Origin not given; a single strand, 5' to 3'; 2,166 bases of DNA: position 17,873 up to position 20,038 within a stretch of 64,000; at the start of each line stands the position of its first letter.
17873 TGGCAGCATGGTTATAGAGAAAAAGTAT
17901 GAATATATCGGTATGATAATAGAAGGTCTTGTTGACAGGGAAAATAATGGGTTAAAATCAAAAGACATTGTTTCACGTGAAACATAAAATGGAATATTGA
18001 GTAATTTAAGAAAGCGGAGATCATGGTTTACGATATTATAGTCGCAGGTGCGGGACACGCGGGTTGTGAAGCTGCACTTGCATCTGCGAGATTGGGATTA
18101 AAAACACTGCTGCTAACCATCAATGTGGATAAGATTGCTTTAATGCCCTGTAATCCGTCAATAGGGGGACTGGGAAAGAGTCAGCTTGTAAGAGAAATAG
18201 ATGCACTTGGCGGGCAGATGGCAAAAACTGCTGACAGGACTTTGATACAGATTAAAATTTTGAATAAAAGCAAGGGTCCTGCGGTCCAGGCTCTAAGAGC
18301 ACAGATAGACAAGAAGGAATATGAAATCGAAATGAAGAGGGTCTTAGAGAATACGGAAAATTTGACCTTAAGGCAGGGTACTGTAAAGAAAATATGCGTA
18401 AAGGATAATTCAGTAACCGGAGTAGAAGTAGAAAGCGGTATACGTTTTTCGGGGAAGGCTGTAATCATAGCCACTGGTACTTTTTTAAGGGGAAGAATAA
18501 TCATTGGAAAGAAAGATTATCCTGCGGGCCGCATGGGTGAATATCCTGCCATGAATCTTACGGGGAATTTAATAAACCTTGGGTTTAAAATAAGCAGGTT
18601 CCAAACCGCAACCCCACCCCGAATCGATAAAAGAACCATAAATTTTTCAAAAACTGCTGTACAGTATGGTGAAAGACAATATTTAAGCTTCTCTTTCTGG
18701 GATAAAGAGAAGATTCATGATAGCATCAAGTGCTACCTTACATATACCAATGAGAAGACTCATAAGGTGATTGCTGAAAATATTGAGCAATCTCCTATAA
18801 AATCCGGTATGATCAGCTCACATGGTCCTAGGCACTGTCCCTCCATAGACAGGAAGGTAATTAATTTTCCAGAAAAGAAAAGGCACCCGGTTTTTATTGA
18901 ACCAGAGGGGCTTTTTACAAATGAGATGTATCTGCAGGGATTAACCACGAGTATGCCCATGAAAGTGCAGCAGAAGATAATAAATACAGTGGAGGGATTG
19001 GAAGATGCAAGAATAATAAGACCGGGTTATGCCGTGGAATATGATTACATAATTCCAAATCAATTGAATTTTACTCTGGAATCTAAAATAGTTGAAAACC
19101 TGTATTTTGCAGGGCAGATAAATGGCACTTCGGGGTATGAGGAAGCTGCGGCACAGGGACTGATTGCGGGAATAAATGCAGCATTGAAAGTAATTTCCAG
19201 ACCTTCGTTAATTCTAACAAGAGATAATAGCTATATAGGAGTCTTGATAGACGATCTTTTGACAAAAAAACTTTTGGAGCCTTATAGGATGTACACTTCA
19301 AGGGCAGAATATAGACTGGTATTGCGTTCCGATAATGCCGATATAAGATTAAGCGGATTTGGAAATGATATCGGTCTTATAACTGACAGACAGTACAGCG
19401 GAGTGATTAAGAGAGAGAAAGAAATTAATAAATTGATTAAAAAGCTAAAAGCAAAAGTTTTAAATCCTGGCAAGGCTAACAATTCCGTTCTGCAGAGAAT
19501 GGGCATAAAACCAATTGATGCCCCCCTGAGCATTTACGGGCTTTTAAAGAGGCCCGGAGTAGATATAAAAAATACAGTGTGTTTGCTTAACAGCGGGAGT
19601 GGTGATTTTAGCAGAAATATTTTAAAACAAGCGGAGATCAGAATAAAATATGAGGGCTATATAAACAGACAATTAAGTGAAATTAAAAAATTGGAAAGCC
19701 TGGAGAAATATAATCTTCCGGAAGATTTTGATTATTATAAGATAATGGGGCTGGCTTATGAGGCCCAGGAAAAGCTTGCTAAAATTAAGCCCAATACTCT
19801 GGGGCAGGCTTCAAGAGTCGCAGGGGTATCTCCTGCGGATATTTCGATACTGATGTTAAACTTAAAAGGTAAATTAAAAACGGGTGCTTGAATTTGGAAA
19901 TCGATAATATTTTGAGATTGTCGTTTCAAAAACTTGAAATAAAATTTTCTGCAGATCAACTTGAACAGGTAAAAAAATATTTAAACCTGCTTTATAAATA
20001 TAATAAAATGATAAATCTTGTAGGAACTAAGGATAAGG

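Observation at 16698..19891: Tandem mnmG duplication in which the upstream copy is truncated and active-site-degenerate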

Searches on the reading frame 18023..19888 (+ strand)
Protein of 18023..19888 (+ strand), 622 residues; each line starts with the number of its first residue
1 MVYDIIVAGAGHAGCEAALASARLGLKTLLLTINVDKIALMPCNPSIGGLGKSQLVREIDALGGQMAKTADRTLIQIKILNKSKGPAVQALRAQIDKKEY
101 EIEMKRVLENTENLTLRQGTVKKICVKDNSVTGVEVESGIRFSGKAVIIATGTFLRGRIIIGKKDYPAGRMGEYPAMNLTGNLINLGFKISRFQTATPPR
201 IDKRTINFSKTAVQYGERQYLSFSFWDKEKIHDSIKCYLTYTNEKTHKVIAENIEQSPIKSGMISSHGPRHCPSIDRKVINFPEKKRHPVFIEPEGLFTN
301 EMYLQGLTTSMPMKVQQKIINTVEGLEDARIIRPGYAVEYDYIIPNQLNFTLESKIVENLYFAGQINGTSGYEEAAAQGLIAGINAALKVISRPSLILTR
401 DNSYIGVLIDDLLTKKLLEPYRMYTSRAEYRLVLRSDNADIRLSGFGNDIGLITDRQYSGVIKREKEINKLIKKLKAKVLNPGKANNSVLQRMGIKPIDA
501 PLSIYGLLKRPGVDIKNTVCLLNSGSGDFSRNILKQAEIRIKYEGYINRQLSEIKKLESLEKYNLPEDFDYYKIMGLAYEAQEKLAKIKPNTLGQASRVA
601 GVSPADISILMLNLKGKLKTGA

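Call 4: search_protein_families(library=pfam, proteins=[window:18023-19888:+], max_evalue=0.01)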
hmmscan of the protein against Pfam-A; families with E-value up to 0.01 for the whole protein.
window:18023-19888:+ (622 aa): 7 families
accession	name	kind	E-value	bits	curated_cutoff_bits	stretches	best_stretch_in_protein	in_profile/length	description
PF01134.28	GIDA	-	2.5e-161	537.6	22.1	1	4-390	1-387/391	Glucose inhibited division protein A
PF13932.14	SAM_GIDA_C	-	4.7e-23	81.2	27.1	1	555-611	1-57/57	tRNA modifying enzyme MnmG/GidA C-terminal helical bundle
PF21680.2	GIDA_C_1st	-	2.7e-16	60.5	24.7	1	455-550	1-95/96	tRNA modifying enzyme MnmG/GidA C-terminal helical domain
PF12831.13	FAD_oxidored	-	4.3e-07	30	27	1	4-152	1-145/416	FAD dependent oxidoreductase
PF07992.20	Pyr_redox_2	-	2.6e-06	27.5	26.1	1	3-153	1-109/291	Pyridine nucleotide-disulphide oxidoreductase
PF00890.30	FAD_binding_2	-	1.5e-05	24.8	20.4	1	4-32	1-29/414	FAD binding domain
PF03486.20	HI0933_like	-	0.0025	17.7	50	0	4-32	2-30/244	HI0933-like protein Rossmann domain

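Call 5: search_protein_families(library=ncbifam, proteins=[window:18023-19888:+], max_evalue=0.01)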
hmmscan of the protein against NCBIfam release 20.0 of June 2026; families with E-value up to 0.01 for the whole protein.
window:18023-19888:+ (622 aa): 16 families
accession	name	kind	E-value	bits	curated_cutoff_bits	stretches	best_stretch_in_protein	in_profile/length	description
TIGR00136.1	mnmG_gidA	equivalog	4.1e-251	834.7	524.85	1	3-615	1-613/616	tRNA uridine-5-carboxymethylaminomethyl(34) synthesis enzyme MnmG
NF003739.0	PRK05335.1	equivalog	1e-23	83.8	262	2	304-415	278-389/441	methylenetetrahydrofolate--tRNA-(uracil(54)-C(5))-methyltransferase (FADH(2)-oxidizing) TrmFO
TIGR00137.1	gid_trmFO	equivalog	1.2e-18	67.2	428.65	1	304-415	275-386/433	FADH(2)-oxidizing methylenetetrahydrofolate--tRNA-(uracil(54)-C(5))-methyltransferase TrmFO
TIGR02032.1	GG-red-SF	subfamily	1.5e-08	34.7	158.8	1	3-153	1-147/297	geranylgeranyl reductase family protein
TIGR03140.1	AhpF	equivalog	4.6e-07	28.8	502.9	0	3-32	213-242/515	alkyl hydroperoxide reductase subunit F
TIGR01292.1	TRX_reduct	equivalog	2e-05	23.6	343.45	0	3-33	1-31/300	thioredoxin-disulfide reductase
NF004943.0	PRK06292.2-1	equivalog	3.6e-05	22.7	432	1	3-153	4-141/456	dihydrolipoyl dehydrogenase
NF041080.1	DGGGPL_reductase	equivalog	0.00018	20.5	580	1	3-153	2-155/447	digeranylgeranylglycerophospholipid reductase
NF005064.0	PRK06481.1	equivalog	0.0011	17.7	542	0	119-164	211-260/506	flavocytochrome c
NF041160.1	DGGPL_Thplmales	equivalog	0.0014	17.6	780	1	2-37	3-38/396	digeranylgeranylglycerophospholipid reductase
NF053717.1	VnlPnlRedVprA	equivalog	0.0016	17.3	600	0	3-31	7-35/481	vinyl phenol reductase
NF005882.1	PRK07843.1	equivalog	0.002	16.6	788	1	3-31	2-30/547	3-oxosteroid 1-dehydrogenase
NF005691.0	PRK07494.1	equivalog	0.0021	16.7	459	1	3-61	9-70/404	UbiH/UbiF family hydroxylase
NF009477.0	PRK12843.1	equivalog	0.003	16.1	758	0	3-31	17-45/578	FAD-dependent oxidoreductase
NF003720.0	PRK05329.1-3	equivalog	0.0045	15.7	313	0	1-131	1-130/437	glycerol-3-phosphate dehydrogenase subunit GlpB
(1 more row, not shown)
